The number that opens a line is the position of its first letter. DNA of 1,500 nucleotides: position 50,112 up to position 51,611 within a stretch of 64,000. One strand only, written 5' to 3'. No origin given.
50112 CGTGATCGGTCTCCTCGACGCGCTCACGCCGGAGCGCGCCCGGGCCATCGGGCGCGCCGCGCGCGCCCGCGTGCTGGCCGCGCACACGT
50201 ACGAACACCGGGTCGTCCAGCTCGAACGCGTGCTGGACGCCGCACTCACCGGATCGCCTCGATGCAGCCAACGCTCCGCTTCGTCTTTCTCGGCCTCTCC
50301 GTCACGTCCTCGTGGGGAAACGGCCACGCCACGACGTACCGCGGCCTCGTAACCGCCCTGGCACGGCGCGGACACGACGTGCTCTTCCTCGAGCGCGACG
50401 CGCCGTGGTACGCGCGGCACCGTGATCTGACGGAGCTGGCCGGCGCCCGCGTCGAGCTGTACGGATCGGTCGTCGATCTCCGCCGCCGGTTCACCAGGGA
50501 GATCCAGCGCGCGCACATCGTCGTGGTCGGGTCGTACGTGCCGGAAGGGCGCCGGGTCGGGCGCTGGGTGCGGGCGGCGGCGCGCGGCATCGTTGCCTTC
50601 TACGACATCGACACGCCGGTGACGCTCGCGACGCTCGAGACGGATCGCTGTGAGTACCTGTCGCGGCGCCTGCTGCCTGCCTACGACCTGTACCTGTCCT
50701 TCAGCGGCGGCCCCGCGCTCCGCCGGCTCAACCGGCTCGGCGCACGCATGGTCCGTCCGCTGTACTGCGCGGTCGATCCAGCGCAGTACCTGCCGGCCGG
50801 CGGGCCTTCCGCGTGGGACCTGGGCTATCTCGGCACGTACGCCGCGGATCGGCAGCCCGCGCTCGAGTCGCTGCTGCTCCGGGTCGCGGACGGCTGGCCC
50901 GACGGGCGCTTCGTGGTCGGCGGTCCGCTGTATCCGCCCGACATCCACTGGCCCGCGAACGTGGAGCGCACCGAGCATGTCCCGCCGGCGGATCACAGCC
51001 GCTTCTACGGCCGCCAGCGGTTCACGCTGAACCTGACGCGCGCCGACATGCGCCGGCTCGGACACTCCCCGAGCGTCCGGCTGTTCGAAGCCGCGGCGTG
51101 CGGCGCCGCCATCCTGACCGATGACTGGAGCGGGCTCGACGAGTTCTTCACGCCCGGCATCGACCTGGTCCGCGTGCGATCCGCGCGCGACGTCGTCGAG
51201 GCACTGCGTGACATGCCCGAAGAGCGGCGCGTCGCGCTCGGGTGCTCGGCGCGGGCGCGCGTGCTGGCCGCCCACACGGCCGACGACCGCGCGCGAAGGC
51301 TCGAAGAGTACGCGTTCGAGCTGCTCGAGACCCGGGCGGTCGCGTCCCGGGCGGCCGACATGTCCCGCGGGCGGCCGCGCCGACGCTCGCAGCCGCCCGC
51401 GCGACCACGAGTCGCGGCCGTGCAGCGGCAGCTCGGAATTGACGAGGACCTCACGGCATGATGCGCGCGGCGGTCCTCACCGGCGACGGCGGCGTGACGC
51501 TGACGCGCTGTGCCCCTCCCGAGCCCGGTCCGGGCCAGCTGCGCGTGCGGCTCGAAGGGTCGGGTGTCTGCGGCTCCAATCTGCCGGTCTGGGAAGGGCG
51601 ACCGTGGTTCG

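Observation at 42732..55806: Uncharacterised 13-kb glycan/sugar-modification locus with four CgeB-like paralogs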

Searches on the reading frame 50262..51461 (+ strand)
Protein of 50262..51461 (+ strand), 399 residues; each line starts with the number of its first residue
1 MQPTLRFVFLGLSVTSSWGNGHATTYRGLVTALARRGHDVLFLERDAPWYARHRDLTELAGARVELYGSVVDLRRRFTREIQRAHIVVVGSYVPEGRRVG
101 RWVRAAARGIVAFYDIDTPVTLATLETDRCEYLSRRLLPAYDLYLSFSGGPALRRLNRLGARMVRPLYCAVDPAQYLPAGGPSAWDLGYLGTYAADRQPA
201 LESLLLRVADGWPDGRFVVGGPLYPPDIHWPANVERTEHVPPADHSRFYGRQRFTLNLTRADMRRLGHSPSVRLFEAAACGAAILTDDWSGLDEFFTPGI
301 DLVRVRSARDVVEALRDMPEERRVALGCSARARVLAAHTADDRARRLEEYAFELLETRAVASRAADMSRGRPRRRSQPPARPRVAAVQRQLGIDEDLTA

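Call 5: search_protein_families(library=pfam, proteins=[window:50262-51461:+], max_evalue=0.01)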
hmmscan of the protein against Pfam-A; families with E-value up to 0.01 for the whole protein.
window:50262-51461:+ (399 aa): 1 family
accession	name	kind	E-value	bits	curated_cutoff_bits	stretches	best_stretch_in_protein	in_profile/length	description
PF13524.12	Glyco_trans_1_2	-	1.9e-37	128.8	25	1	203-348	3-143/144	Glycosyl transferase-like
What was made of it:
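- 50262..51461 (+): CgeB3 (PF13524). E 2e-37 (call 5).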

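Call 7: search_protein_families(library=ncbifam, proteins=[window:50262-51461:+], max_evalue=0.001)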
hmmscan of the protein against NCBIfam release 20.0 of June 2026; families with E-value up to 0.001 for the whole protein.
window:50262-51461:+ (399 aa): 0 families

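Call 12: find_homologous_proteins(query=window:50262-51461:+, max_evalue=1e-10)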
Query window:50262-51461:+ (399 aa): 8000 proteins with E <= 1e-10 among 8000 candidates; the best 120 are listed.
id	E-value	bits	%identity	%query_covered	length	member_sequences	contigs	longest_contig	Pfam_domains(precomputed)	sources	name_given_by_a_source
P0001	4.3e-233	792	89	100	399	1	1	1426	PF13524.13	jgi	-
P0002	2.2e-200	684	90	86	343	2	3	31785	PF13524.13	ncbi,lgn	-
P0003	2.6e-196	671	83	89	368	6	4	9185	PF13524.13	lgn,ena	-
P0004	2.6e-187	641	77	91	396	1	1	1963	PF13524.13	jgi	jgi:spore maturation protein CgeB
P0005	6.3e-175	600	69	100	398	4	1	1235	PF13524.13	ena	-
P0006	1.6e-173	595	61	89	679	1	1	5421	PF13524.13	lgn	-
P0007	1.1e-171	589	58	87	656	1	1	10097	PF13524.13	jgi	jgi:spore maturation protein CgeB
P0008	4.9e-169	581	77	83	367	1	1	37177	PF13524.13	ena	-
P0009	2.9e-168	578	59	90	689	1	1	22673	PF13524.13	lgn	-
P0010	4.5e-158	545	64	99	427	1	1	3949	PF13524.13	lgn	-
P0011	8.1e-154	531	73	82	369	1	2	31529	PF13524.13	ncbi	-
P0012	5.5e-151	521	68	89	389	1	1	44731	PF13524.13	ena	-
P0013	1.8e-150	520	-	-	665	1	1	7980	PF13524.13,PF13692.13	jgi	jgi:spore maturation protein CgeB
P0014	6.1e-147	508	62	95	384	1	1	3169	PF13524.13,PF13692.13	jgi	jgi:spore maturation protein CgeB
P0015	4.6e-146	505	65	90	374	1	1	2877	PF13524.13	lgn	-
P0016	8.7e-146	504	64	93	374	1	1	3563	PF13524.13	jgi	jgi:spore maturation protein CgeB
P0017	5.9e-145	501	66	86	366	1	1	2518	PF13524.13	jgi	jgi:spore maturation protein CgeB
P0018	3.0e-144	499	65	89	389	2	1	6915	PF13524.13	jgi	-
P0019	5.6e-144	498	62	93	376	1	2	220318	PF13524.13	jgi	jgi:spore maturation protein CgeB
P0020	8.3e-144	498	63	95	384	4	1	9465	PF13524.13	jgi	jgi:spore maturation protein CgeB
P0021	7.3e-143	495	64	90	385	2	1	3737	PF13524.13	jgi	jgi:spore maturation protein CgeB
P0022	1.1e-142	494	64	89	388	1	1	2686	PF13524.13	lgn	-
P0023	1.7e-142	493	65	87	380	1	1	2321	PF13524.13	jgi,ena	-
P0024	7.9e-142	491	63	89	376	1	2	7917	PF13524.13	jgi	jgi:spore maturation protein CgeB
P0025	1.7e-141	490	64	90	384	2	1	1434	PF13524.13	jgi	jgi:spore maturation protein CgeB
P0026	4.1e-141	489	64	89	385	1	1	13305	PF13524.13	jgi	jgi:spore maturation protein CgeB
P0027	1.2e-140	487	63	92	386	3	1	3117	PF13524.13,PF13692.13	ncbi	-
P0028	1.5e-140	487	63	90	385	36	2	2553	PF13524.13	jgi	-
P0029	1.8e-140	487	63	89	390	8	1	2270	PF13524.13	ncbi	-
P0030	6.5e-140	485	63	87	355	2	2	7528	PF13524.13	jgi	jgi:spore maturation protein CgeB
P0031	9.5e-140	484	61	89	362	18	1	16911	PF13524.13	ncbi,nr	ncbi:CgeB family protein [Corallococcus exercitus]|nr:glycosyltransferase [Corallococcus exercitus]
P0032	1.0e-139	484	61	90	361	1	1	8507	PF13524.13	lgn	-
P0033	1.3e-139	484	62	88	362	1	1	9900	PF13524.13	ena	-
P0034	5.4e-139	482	60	92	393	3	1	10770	PF13524.13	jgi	jgi:spore maturation protein CgeB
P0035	5.8e-139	482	60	88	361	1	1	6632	PF13524.13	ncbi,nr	ncbi:MAG TPA: glycosyltransferase [Bryobacteraceae bacterium]|nr:glycosyltransferase [Bryobacteracea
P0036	6.2e-139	482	62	93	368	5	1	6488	PF13524.13,PF13692.13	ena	-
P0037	8.0e-139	481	62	89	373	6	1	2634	PF13524.13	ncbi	-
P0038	8.2e-139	481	63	89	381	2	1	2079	PF13524.13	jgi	jgi:spore maturation protein CgeB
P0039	3.0e-138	479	61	88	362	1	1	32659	PF13524.13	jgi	-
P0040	3.9e-138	479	58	89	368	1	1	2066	PF13524.13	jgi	jgi:spore maturation protein CgeB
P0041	6.6e-138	478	59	89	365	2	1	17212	PF13524.13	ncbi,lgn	-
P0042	7.3e-138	478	63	89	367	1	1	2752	PF13524.13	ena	-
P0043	7.9e-138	478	62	89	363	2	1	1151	PF13524.13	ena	-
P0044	9.7e-138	478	60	90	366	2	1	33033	PF13524.13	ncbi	-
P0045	1.1e-137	478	61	88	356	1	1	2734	PF13524.13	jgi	jgi:spore maturation protein CgeB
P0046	1.1e-137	478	62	89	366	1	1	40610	PF13524.13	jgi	jgi:spore maturation protein CgeB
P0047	1.2e-137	477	59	89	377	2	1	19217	PF13524.13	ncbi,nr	ncbi:MAG TPA: glycosyltransferase [Planctomycetota bacterium]|nr:glycosyltransferase [Planctomycetot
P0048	1.2e-137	477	61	89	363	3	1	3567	PF13524.13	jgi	jgi:spore maturation protein CgeB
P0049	2.2e-137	477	60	90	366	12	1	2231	PF13524.13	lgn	-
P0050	3.0e-137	476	60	90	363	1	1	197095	PF13524.13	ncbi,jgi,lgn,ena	ncbi:MAG TPA: glycosyltransferase [Abditibacteriaceae bacterium]|jgi:spore maturation protein CgeB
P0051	3.8e-137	476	62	87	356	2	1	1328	PF13524.13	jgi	jgi:spore maturation protein CgeB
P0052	4.5e-137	476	58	92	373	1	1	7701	PF13524.13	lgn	-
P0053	4.5e-137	476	60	88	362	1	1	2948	PF13524.13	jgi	-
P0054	5.3e-137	475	62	88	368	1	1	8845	PF13524.13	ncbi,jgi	jgi:spore maturation protein CgeB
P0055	5.5e-137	475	63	88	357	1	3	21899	PF13524.13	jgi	jgi:spore maturation protein CgeB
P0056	5.9e-137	475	61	88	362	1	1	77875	PF13524.13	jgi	jgi:spore maturation protein CgeB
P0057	6.2e-137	475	62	89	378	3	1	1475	PF13524.13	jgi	jgi:spore maturation protein CgeB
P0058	6.6e-137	475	60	88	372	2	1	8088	PF13524.13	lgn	-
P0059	9.5e-137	474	61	90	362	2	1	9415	PF13524.13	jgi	jgi:spore maturation protein CgeB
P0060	1.0e-136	474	57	94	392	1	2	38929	PF13524.13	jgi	jgi:spore maturation protein CgeB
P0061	1.4e-136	474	62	87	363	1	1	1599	PF13524.13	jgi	jgi:spore maturation protein CgeB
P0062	1.4e-136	474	61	88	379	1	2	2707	PF13524.13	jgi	jgi:spore maturation protein CgeB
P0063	1.5e-136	474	62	88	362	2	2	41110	PF13524.13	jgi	jgi:spore maturation protein CgeB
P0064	1.6e-136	474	63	88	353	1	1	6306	PF13524.13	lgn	-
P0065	2.1e-136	473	-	-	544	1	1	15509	PF13524.13,PF13692.13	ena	-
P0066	2.2e-136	473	60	89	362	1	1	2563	PF13524.13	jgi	jgi:spore maturation protein CgeB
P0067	2.5e-136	473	60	89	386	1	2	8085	PF13524.13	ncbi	-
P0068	2.6e-136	473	62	87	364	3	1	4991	PF13524.13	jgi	jgi:spore maturation protein CgeB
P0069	2.7e-136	473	62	89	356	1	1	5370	PF13524.13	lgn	-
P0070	2.7e-136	473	61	89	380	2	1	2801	PF13524.13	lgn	-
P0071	2.7e-136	473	62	89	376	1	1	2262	PF13524.13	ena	-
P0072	3.0e-136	473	61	89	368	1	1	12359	PF13524.13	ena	-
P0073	3.8e-136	472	62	88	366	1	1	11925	PF13524.13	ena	-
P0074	3.8e-136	472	62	87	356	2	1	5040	PF13524.13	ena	-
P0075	4.0e-136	472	61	90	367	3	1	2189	PF13524.13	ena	-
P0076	4.6e-136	472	61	88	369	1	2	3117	PF13524.13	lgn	-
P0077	4.7e-136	472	59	90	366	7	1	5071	PF13524.13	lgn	-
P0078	5.0e-136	472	62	89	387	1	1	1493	PF13524.13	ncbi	-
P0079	5.4e-136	472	62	89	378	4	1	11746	PF13524.13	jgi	jgi:spore maturation protein CgeB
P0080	6.2e-136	472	59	90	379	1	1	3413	PF13524.13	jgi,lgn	-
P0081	6.6e-136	472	61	90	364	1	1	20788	PF13524.13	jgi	jgi:spore maturation protein CgeB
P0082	7.1e-136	472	63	88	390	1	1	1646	PF13524.13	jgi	jgi:spore maturation protein CgeB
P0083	7.3e-136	472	62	91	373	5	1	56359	PF13524.13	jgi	jgi:spore maturation protein CgeB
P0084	7.9e-136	471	59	89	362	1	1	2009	PF13524.13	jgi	jgi:spore maturation protein CgeB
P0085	8.6e-136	471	60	93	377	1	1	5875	PF13524.13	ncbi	-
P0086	9.4e-136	471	61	89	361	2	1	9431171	PF13524.13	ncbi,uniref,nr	ncbi:glycosyltransferase [Corallococcus sp. EGB]|uniref:CgeB family protein n=1 Tax=Corallococcus sp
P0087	9.6e-136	471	58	91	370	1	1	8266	PF13524.13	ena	-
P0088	1.0e-135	471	60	91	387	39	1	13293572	PF13524.13,PF13692.13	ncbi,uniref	ncbi:CgeB family protein [Sorangium sp. So ce128]|uniref:CgeB family protein n=1 Tax=Sorangium sp. S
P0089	1.0e-135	471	62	89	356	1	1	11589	PF13524.13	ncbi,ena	-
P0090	1.1e-135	471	60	90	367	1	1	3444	PF13524.13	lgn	-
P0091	1.1e-135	471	59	89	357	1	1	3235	PF13524.13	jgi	jgi:spore maturation protein CgeB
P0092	1.1e-135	471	62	89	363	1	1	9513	PF13524.13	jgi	jgi:spore maturation protein CgeB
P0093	1.1e-135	471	61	88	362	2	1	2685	PF13524.13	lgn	-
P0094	1.1e-135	471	60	92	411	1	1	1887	PF13524.13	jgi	jgi:spore maturation protein CgeB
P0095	1.1e-135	471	58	90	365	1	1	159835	PF13524.13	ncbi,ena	-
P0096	1.1e-135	471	60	88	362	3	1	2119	PF13524.13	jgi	jgi:spore maturation protein CgeB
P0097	1.2e-135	471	61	88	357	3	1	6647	PF13524.13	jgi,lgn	jgi:spore maturation protein CgeB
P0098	1.3e-135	471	62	89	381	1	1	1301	PF13524.13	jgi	-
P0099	1.4e-135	471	62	87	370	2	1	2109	PF13524.13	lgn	-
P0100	1.5e-135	471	63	87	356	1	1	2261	PF13524.13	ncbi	-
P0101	1.5e-135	471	61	89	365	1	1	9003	PF13524.13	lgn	-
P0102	1.5e-135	470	61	88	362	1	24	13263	PF13524.13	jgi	jgi:spore maturation protein CgeB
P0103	1.7e-135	470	62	89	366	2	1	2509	PF13524.13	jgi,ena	-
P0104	1.7e-135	470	61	89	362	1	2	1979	PF13524.13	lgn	-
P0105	1.8e-135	470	58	90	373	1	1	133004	PF13524.13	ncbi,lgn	-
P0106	1.8e-135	470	59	90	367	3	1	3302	PF13524.13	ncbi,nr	ncbi:MAG: glycosyltransferase [Pseudomonadota bacterium]|nr:glycosyltransferase [Pseudomonadota bact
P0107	1.8e-135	470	62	88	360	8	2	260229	PF13524.13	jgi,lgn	jgi:spore maturation protein CgeB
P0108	1.9e-135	470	61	89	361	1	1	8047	PF13524.13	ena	-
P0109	2.2e-135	470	62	89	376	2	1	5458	PF13524.13,PF13692.13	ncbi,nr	ncbi:MAG TPA: glycosyltransferase [Geminicoccaceae bacterium]|nr:glycosyltransferase [Geminicoccacea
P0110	2.3e-135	470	62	87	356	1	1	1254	PF13524.13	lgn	-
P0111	2.5e-135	470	57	94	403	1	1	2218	PF13524.13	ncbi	-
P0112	2.6e-135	470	60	84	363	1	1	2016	PF13524.13,PF13692.13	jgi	jgi:spore maturation protein CgeB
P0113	3.0e-135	470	61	89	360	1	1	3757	PF13524.13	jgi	jgi:spore maturation protein CgeB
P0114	3.0e-135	470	61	88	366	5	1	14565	PF13524.13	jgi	jgi:spore maturation protein CgeB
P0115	3.0e-135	470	63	88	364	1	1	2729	PF13524.13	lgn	-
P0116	3.2e-135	469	60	90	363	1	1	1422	PF13524.13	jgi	jgi:spore maturation protein CgeB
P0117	3.2e-135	469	61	89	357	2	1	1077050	PF13524.13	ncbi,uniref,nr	ncbi:glycosyltransferase [Corallococcus sp. ZKHCc1 1396]|uniref:Glycosyltransferase n=2 Tax=Coralloc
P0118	3.6e-135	469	60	82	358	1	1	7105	PF13524.13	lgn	-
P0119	4.1e-135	469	60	89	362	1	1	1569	PF13524.13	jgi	-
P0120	4.5e-135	469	59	90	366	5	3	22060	PF13524.13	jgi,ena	jgi:spore maturation protein CgeB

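Call 13: find_encoding_contigs(protein=P0002, flank=10000, max_places=3)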
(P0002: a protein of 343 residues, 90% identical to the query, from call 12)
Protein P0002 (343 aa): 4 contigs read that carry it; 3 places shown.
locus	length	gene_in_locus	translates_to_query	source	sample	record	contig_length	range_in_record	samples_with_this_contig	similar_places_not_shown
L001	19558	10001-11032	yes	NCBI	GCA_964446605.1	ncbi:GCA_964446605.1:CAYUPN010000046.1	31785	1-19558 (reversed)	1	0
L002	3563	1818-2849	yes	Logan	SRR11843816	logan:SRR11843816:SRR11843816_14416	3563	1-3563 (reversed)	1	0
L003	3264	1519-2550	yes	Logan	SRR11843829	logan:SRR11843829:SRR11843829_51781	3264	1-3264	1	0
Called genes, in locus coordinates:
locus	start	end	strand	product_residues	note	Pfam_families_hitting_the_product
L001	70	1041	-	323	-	-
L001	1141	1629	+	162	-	PF00300:His_Phos_1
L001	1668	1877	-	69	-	-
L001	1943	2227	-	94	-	-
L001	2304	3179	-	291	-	-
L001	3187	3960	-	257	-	PF08003:Methyltransf_9, PF13489:Methyltransf_23, PF08241:Methyltransf_11, PF08242:Methyltransf_12, PF13649:Methyltransf_25, PF13847:Methyltransf_31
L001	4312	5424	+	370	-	PF01073:3Beta_HSD, PF01370:Epimerase, PF02719:Polysacc_synt_2, PF05368:NmrA (weak), PF13460:NAD_binding_10, PF16363:GDP_Man_Dehyd, PF01370:Epimerase, PF16363:GDP_Man_Dehyd, +2 more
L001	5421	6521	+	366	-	PF00106:adh_short (weak), PF01073:3Beta_HSD, PF01370:Epimerase, PF02719:Polysacc_synt_2, PF04321:RmlD_sub_bind, PF07993:NAD_binding_4, PF08659:KR (weak), PF16363:GDP_Man_Dehyd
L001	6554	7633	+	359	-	PF13439:Glyco_transf_4, PF13579:Glyco_trans_4_4, PF20706:GT4-conflict (faint), PF13692:Glyco_trans_1_4, PF00534:Glycos_transf_1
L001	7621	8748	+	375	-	PF13439:Glyco_transf_4 (weak), PF13524:Glyco_trans_1_2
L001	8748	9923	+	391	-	PF13524:Glyco_trans_1_2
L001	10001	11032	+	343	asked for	PF13524:Glyco_trans_1_2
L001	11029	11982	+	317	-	PF08240:ADH_N, PF00107:ADH_zinc_N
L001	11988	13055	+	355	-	PF01408:GFO_IDH_MocA, PF02894:GFO_IDH_MocA_C, PF22725:GFO_IDH_MocA_C3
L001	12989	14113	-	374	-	PF13439:Glyco_transf_4 (faint), PF13524:Glyco_trans_1_2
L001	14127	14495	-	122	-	-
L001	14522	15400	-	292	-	PF00106:adh_short, PF08659:KR, PF13561:adh_short_C2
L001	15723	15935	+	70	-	-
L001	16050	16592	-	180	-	-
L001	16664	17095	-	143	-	-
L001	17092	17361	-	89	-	PF12732:YtxH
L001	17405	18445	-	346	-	PF02470:MlaD, PF28544:Helical_needle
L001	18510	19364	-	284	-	PF00005:ABC_tran, PF13304:AAA_21 (faint)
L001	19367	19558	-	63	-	?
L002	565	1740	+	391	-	PF13524:Glyco_trans_1_2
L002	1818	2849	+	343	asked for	PF13524:Glyco_trans_1_2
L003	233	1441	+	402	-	PF13524:Glyco_trans_1_2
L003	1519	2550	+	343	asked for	PF13524:Glyco_trans_1_2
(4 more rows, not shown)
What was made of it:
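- Checked: Refined gene models (window coordinates; the syntenic relative L001 guided the GHx, MT, CgeB1 and Gfo starts, call 13):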

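Call 14: find_encoding_contigs(protein=P0086, flank=10000, max_places=2)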
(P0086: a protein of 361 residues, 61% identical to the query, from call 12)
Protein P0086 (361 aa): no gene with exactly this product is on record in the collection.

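Call 15: find_encoding_contigs(protein=P0050, flank=10000, max_places=1)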
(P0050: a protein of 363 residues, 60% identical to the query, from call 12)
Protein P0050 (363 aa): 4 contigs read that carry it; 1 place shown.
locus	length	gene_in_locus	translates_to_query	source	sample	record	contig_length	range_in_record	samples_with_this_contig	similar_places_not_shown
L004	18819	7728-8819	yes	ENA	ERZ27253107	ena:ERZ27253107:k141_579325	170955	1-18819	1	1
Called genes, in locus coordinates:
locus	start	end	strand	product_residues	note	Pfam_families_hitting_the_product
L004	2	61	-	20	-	?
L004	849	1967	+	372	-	PF01073:3Beta_HSD, PF01370:Epimerase, PF02719:Polysacc_synt_2, PF05368:NmrA, PF07993:NAD_binding_4, PF13460:NAD_binding_10, PF16363:GDP_Man_Dehyd, PF01370:Epimerase, +4 more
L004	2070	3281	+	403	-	PF00106:adh_short (faint), PF01073:3Beta_HSD, PF01370:Epimerase, PF02719:Polysacc_synt_2, PF04321:RmlD_sub_bind, PF07993:NAD_binding_4, PF16363:GDP_Man_Dehyd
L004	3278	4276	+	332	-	PF08240:ADH_N, PF00107:ADH_zinc_N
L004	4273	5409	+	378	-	PF13439:Glyco_transf_4, PF13579:Glyco_trans_4_4, PF20706:GT4-conflict (faint), PF00534:Glycos_transf_1, PF13692:Glyco_trans_1_4, PF13524:Glyco_trans_1_2 (weak)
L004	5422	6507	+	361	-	PF13524:Glyco_trans_1_2, PF00534:Glycos_transf_1 (weak)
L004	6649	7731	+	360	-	PF13524:Glyco_trans_1_2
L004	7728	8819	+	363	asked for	PF13524:Glyco_trans_1_2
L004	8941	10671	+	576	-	PF00270:DEAD, PF04851:ResIII, PF13604:AAA_30 (faint), PF00271:Helicase_C, PF16124:RecQ_Zn_bind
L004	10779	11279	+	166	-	-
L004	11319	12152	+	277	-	-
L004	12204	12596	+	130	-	PF07332:Phage_holin_3_6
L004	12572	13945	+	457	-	PF12277:DUF3618, PF00106:adh_short, PF08659:KR, PF13561:adh_short_C2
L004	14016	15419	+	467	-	PF13204:Apiosidase (weak)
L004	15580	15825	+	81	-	-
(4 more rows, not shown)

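Call 16: find_encoding_contigs(protein=P0088, flank=10000, max_places=1)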
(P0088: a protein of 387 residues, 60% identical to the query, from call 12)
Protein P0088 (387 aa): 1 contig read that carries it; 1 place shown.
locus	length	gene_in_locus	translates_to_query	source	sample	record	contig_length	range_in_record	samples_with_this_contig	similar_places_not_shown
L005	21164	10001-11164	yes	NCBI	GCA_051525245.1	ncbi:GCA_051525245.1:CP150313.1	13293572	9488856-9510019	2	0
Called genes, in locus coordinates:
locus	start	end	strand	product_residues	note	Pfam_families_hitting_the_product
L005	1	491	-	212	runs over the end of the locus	-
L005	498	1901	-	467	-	PF05694:SBP56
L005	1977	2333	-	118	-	PF03992:ABM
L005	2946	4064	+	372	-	PF01073:3Beta_HSD, PF01370:Epimerase, PF02719:Polysacc_synt_2 (weak), PF05368:NmrA, PF13460:NAD_binding_10, PF16363:GDP_Man_Dehyd, PF01370:Epimerase, PF16363:GDP_Man_Dehyd, +2 more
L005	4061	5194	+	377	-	PF00106:adh_short (weak), PF01073:3Beta_HSD, PF01370:Epimerase, PF02719:Polysacc_synt_2, PF04321:RmlD_sub_bind, PF07993:NAD_binding_4, PF08659:KR (weak), PF16363:GDP_Man_Dehyd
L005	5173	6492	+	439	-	PF02310:B12-binding, PF04055:Radical_SAM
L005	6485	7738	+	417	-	PF13439:Glyco_transf_4, PF13579:Glyco_trans_4_4, PF13524:Glyco_trans_1_2 (weak), PF13692:Glyco_trans_1_4, PF00534:Glycos_transf_1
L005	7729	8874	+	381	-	PF13524:Glyco_trans_1_2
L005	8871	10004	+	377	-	PF13524:Glyco_trans_1_2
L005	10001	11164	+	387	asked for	PF13692:Glyco_trans_1_4 (faint), PF13524:Glyco_trans_1_2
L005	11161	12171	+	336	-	PF01073:3Beta_HSD, PF01370:Epimerase, PF02719:Polysacc_synt_2 (faint), PF04321:RmlD_sub_bind, PF07993:NAD_binding_4 (faint), PF16363:GDP_Man_Dehyd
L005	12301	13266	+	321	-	-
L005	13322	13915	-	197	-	PF05685:Uma2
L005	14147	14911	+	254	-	PF00440:TetR_N, PF13305:TetR_C_33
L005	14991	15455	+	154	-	PF14108:ABA4-like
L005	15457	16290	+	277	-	-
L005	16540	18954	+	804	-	PF05954:Phage_GPD, PF04717:Phage_base_V, PF22178:Gp5_trimer_C (faint)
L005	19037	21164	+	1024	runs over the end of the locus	PF09937:DUF2169, PF00805:Pentapeptide (weak), PF13576:Pentapeptide_3 (faint), PF00805:Pentapeptide, PF13599:Pentapeptide_4 (weak), PF00805:Pentapeptide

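Call 17: find_encoding_contigs(protein=P0107, flank=10000, max_places=1)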
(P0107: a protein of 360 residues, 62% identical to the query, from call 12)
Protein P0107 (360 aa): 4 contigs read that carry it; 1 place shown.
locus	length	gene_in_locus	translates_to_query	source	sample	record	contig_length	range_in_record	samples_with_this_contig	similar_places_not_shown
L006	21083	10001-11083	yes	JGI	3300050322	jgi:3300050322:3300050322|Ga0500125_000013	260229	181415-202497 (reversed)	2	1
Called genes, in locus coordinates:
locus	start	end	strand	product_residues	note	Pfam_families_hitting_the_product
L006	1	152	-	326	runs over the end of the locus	PF25174:Beta-prop_THOC3 (weak)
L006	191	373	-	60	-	-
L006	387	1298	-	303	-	PF07963:N_methyl, PF07596:SBP_bac_10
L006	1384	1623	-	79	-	-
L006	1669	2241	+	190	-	PF01590:GAF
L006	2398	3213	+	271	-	-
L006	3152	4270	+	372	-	PF01073:3Beta_HSD, PF01370:Epimerase, PF02719:Polysacc_synt_2, PF05368:NmrA, PF13460:NAD_binding_10, PF16363:GDP_Man_Dehyd, PF01370:Epimerase, PF16363:GDP_Man_Dehyd, +4 more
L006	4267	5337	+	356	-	PF01073:3Beta_HSD, PF01370:Epimerase, PF02719:Polysacc_synt_2, PF04321:RmlD_sub_bind, PF07993:NAD_binding_4, PF16363:GDP_Man_Dehyd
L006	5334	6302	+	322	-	PF08240:ADH_N, PF00107:ADH_zinc_N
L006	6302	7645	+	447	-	PF13439:Glyco_transf_4, PF13579:Glyco_trans_4_4, PF00534:Glycos_transf_1, PF13692:Glyco_trans_1_4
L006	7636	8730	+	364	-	PF13524:Glyco_trans_1_2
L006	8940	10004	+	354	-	PF13524:Glyco_trans_1_2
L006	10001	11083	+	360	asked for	PF13524:Glyco_trans_1_2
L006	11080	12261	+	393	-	PF08003:Methyltransf_9, PF13489:Methyltransf_23, PF13847:Methyltransf_31, PF08241:Methyltransf_11, PF08242:Methyltransf_12, PF13649:Methyltransf_25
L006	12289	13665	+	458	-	-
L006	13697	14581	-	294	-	PF00106:adh_short, PF08659:KR, PF13561:adh_short_C2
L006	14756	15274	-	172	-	PF01641:SelR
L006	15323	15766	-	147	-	PF13279:4HBT_2, PF03061:4HBT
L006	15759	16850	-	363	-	PF05343:Peptidase_M42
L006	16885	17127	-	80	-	-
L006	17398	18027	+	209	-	-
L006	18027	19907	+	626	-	-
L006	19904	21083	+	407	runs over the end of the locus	PF00145:DNA_methylase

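Call 18: search_solved_structures(query=window:50262-51461:+, max_evalue=0.01)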
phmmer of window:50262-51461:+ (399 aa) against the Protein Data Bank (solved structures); distinct sequences matched with E-value up to 0.01: 1.
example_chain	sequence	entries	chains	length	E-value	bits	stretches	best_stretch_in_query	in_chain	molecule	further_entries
6wvs_A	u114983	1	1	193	0.00027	23.4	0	280-324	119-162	DeNovoTIM15 hyperstable de novo TIM barrel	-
